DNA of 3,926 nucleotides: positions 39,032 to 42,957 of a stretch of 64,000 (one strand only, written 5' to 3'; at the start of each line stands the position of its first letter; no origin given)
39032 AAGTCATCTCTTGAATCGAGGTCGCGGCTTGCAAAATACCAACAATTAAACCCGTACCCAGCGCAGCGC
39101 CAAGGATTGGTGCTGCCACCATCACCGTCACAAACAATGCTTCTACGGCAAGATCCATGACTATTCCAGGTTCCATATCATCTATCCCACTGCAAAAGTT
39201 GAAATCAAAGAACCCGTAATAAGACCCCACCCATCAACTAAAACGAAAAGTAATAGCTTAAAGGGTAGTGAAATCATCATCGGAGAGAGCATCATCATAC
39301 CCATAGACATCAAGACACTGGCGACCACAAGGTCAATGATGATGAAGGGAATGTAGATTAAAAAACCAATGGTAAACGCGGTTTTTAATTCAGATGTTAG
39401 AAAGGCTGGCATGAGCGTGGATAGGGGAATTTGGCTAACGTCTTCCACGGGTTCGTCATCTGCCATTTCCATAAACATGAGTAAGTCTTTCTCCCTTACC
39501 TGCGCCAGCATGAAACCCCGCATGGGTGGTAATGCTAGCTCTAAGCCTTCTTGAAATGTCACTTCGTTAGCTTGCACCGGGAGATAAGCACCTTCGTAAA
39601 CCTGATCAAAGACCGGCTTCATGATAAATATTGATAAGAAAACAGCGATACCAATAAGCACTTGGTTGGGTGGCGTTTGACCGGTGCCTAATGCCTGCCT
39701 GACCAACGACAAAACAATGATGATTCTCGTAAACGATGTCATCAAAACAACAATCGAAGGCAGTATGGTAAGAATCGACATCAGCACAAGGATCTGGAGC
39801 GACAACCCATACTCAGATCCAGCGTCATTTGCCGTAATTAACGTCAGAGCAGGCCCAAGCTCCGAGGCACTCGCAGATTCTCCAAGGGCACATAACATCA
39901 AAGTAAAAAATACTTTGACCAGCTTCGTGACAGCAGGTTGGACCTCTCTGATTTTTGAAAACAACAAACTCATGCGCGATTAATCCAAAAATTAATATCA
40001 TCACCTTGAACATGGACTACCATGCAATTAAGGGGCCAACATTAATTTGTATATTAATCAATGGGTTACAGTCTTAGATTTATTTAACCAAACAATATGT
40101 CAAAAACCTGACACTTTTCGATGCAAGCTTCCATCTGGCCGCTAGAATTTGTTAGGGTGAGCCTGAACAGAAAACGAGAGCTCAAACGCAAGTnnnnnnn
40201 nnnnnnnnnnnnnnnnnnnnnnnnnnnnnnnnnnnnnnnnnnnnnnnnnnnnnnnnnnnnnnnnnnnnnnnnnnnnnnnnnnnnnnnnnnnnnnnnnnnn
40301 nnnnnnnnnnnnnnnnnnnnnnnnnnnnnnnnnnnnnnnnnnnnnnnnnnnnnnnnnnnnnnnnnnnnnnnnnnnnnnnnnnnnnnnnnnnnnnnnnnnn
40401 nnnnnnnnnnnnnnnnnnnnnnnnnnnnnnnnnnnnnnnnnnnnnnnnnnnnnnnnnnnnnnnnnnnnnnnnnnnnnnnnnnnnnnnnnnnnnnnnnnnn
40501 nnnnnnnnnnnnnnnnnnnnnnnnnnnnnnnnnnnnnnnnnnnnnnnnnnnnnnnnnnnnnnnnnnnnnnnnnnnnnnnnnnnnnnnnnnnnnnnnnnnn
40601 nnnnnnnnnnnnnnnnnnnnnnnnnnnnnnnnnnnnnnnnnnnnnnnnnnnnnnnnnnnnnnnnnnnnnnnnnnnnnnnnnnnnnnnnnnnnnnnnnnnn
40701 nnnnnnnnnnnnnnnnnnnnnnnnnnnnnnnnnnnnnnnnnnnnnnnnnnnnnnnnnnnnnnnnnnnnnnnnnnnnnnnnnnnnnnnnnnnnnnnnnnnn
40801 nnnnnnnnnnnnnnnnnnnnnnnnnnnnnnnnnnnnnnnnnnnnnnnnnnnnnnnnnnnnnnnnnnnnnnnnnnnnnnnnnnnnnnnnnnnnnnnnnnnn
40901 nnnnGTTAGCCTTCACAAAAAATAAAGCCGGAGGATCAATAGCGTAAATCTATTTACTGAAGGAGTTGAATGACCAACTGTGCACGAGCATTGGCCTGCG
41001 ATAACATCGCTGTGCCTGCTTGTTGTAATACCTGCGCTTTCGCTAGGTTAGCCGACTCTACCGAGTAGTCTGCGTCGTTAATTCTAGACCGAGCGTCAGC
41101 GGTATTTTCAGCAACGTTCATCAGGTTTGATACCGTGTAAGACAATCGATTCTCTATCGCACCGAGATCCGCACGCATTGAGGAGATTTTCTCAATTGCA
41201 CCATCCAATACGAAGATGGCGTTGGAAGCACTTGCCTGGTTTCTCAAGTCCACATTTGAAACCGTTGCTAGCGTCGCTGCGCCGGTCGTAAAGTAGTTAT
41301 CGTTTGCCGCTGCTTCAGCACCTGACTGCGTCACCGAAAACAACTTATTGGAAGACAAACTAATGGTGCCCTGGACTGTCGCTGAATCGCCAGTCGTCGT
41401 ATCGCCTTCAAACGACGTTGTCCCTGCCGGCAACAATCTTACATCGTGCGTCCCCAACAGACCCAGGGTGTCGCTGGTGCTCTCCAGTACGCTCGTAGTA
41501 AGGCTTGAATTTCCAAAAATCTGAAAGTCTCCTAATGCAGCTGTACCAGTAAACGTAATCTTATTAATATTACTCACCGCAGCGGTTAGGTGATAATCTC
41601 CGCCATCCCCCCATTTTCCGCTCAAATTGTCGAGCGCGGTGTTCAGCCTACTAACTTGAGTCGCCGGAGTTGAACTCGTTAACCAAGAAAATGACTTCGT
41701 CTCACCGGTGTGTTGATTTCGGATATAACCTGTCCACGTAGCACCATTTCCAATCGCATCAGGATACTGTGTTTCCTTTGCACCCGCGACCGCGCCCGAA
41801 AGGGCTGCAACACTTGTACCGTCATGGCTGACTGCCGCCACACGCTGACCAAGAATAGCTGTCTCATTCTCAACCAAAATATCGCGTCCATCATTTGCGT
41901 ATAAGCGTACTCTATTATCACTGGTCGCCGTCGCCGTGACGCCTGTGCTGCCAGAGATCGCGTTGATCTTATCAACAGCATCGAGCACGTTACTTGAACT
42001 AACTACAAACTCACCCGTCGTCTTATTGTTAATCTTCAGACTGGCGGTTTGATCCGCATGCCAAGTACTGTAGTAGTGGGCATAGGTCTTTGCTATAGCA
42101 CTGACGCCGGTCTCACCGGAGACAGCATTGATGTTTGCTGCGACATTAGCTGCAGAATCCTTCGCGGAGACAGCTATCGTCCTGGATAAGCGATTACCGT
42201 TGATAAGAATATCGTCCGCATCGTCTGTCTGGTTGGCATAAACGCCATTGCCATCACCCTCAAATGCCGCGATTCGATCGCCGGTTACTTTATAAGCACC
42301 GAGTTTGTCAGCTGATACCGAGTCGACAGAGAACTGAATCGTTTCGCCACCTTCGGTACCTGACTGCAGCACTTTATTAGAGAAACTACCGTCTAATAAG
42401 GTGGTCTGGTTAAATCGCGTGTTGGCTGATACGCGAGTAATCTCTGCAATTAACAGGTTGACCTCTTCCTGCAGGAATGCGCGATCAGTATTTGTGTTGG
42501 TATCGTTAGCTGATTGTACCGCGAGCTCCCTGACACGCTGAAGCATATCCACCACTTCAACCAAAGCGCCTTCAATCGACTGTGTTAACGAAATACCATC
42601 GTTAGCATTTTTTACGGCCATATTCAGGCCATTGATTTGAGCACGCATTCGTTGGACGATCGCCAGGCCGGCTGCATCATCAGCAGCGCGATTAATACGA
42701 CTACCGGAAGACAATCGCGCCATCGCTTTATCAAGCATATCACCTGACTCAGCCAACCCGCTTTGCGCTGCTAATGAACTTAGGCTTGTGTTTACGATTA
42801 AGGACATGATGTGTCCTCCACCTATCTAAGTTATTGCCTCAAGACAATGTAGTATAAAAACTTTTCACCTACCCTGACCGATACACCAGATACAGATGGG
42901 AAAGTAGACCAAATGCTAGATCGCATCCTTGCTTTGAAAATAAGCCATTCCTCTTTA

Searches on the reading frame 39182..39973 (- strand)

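Call 15: search_protein_families(library=pfam, proteins=[window:39182-39973:-], max_evalue=0.01)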
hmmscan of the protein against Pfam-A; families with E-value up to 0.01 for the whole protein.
window:39182-39973:- (263 aa): 1 family
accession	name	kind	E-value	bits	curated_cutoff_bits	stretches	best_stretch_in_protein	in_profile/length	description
PF00813.25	FliP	-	2.7e-79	266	26.9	1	64-256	1-191/191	FliP family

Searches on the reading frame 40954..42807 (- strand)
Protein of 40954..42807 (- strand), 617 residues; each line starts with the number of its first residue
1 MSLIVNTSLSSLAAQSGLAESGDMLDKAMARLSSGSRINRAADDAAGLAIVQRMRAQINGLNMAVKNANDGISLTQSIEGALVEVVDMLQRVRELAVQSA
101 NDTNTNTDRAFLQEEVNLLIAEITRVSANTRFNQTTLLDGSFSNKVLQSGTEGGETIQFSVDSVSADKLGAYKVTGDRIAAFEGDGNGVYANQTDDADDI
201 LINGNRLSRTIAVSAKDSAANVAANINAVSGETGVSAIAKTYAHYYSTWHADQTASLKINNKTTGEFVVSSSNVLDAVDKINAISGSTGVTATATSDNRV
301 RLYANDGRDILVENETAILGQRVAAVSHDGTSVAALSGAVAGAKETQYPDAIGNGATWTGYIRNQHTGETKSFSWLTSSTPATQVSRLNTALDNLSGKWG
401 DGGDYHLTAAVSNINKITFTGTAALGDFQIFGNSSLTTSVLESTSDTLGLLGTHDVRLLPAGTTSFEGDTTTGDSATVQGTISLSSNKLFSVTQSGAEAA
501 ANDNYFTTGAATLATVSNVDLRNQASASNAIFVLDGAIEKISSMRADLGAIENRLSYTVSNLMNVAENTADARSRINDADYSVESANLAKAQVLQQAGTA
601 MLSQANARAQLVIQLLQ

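Call 16: search_protein_families(library=pfam, proteins=[window:40954-42807:-], max_evalue=0.01)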
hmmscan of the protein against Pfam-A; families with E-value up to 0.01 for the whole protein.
window:40954-42807:- (617 aa): 3 families
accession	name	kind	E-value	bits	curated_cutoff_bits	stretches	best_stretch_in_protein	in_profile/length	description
PF00669.25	Flagellin_N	-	1.3e-37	129.4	26.6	1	5-142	1-138/139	Bacterial flagellin N-terminal helical region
PF00700.27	Flagellin_C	-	1.4e-23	83.4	23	1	534-616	4-86/86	Bacterial flagellin C-terminal helical region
PF07196.18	Flagellin_IN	-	2.5e-06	28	22.7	2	256-305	1-54/55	Flagellin hook IN motif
